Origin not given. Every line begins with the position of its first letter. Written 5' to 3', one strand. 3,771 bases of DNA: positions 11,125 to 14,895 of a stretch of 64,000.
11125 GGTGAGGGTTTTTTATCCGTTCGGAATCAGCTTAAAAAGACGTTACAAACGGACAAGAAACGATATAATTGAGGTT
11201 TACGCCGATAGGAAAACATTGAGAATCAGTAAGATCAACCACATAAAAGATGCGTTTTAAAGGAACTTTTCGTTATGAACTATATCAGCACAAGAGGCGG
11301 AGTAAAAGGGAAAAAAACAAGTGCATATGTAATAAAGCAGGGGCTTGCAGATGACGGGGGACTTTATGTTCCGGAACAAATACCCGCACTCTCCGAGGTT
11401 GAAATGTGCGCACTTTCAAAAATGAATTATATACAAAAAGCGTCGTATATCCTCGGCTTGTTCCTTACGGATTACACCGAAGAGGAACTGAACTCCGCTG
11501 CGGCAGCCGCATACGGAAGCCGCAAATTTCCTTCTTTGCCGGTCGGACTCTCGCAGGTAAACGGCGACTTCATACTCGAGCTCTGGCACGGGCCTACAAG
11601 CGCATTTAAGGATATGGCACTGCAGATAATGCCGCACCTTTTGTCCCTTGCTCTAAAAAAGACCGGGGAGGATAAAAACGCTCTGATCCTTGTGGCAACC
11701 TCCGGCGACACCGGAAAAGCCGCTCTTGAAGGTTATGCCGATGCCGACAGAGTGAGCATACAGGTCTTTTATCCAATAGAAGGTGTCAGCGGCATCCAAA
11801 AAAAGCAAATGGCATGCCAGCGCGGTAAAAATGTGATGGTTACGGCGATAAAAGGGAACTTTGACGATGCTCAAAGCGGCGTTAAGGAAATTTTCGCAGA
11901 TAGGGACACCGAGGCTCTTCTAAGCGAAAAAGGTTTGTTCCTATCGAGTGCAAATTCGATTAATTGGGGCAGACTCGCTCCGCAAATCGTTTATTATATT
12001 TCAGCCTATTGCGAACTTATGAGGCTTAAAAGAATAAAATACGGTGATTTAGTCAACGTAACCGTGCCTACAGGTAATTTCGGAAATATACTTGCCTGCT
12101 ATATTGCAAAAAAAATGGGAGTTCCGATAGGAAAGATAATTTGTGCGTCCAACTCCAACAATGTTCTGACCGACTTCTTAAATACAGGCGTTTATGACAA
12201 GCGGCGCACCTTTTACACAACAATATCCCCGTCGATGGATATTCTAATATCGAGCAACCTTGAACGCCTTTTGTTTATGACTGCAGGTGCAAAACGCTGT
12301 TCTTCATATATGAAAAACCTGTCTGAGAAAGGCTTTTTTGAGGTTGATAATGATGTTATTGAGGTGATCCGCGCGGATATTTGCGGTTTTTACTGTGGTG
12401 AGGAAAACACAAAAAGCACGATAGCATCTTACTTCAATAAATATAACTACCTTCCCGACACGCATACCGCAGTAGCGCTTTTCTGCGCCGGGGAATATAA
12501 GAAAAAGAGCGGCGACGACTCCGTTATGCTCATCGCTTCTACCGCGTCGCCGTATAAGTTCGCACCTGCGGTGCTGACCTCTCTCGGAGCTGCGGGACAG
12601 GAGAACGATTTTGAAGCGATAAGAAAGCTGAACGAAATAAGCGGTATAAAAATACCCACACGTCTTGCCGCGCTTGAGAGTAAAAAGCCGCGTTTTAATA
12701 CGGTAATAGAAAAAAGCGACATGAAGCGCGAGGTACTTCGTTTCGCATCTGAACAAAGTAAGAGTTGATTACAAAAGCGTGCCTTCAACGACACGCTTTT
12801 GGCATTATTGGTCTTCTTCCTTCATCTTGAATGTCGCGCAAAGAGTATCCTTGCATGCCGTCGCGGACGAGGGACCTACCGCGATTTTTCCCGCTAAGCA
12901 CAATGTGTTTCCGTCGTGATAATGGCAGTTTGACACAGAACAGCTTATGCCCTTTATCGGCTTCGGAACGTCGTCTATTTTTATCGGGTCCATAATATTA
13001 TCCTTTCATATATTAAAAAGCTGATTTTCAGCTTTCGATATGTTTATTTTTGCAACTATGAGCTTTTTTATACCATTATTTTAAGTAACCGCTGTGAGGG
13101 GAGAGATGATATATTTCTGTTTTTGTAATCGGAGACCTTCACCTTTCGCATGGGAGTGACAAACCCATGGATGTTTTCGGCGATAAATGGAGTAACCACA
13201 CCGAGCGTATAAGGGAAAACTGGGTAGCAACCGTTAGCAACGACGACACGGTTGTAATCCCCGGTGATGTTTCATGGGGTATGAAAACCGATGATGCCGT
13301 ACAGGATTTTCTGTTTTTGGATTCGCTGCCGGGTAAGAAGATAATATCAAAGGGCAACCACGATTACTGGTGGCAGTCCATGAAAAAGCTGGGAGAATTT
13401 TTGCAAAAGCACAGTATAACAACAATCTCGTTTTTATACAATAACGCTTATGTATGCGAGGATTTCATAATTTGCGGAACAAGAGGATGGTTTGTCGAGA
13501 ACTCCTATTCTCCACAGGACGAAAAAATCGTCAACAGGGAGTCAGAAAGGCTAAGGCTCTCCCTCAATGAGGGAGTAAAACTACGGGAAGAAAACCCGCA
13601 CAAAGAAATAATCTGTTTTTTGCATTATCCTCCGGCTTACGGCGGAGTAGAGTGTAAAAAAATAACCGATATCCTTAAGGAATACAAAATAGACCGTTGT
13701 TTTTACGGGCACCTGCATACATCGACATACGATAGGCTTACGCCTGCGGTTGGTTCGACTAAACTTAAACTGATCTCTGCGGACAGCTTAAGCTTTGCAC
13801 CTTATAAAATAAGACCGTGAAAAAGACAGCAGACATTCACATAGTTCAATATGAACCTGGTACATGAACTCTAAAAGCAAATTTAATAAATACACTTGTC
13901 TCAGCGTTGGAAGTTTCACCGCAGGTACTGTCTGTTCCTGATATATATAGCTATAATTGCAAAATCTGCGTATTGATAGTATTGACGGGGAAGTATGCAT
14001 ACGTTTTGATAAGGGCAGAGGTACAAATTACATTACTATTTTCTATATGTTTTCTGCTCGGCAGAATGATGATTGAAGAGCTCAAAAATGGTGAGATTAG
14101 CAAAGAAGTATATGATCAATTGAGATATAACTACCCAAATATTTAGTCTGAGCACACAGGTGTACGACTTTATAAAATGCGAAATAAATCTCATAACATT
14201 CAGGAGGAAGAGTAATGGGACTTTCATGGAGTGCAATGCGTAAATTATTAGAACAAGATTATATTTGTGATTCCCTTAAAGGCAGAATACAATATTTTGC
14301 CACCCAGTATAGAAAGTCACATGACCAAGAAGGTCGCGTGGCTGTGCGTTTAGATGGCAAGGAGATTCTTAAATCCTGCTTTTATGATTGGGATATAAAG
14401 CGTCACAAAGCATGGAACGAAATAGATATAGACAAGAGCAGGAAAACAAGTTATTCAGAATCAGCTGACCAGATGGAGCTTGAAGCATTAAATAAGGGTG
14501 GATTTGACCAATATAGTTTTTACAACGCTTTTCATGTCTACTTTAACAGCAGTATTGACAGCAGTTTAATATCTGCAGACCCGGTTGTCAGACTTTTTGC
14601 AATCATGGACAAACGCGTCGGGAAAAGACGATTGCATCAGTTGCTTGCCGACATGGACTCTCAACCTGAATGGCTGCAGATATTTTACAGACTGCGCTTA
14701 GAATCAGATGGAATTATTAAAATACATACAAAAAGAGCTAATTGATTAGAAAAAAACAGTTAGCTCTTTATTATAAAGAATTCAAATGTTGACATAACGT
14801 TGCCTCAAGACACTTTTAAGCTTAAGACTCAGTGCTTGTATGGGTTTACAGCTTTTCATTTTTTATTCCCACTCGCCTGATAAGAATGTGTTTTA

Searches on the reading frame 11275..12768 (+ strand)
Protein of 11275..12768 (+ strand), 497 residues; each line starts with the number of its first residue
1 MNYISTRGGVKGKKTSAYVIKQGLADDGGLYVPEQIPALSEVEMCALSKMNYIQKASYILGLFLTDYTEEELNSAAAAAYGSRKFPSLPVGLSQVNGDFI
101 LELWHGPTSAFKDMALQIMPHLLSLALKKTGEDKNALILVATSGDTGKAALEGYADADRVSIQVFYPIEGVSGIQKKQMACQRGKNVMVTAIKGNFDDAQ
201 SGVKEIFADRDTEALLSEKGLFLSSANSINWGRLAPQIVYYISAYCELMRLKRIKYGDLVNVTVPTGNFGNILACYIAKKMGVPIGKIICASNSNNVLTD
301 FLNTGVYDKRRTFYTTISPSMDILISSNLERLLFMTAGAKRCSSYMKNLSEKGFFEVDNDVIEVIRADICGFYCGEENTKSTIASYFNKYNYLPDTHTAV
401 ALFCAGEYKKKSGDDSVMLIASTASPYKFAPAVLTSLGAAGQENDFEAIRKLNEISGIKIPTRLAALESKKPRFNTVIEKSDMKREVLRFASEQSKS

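Call 7: search_protein_families(library=pfam, proteins=[window:11275-12768:+])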
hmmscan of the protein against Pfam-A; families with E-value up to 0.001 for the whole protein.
window:11275-12768:+ (497 aa): 3 families
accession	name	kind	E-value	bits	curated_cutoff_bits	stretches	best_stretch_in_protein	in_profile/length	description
PF14821.11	Thr_synth_N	-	4.4e-18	65.6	25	1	2-80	1-79/79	Threonine synthase N terminus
PF00291.31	PALP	-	3.6e-13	50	35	1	104-420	30-292/295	Pyridoxal-phosphate dependent enzyme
PF24857.1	THR4_C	-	4.6e-07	30.3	27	1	398-470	1-74/85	Threonine synthase, C-terminal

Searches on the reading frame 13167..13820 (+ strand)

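Call 8: search_protein_families(library=pfam, proteins=[window:13167-13820:+])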
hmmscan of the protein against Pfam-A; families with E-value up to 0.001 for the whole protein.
window:13167-13820:+ (217 aa): 1 family
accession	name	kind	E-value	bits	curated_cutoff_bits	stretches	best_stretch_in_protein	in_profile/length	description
PF00149.33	Metallophos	-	4.7e-12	47.2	21.5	1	24-185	29-190/191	Calcineurin-like phosphoesterase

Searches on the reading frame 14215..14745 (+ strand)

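Call 8: search_protein_families(library=pfam, proteins=[window:14215-14745:+])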
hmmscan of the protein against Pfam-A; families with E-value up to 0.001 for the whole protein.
window:14215-14745:+ (176 aa): 1 family
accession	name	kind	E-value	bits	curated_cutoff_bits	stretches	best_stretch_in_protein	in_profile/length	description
PF25753.1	SF0329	-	2e-50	171.6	27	1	4-162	1-165/165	SF0329 protein family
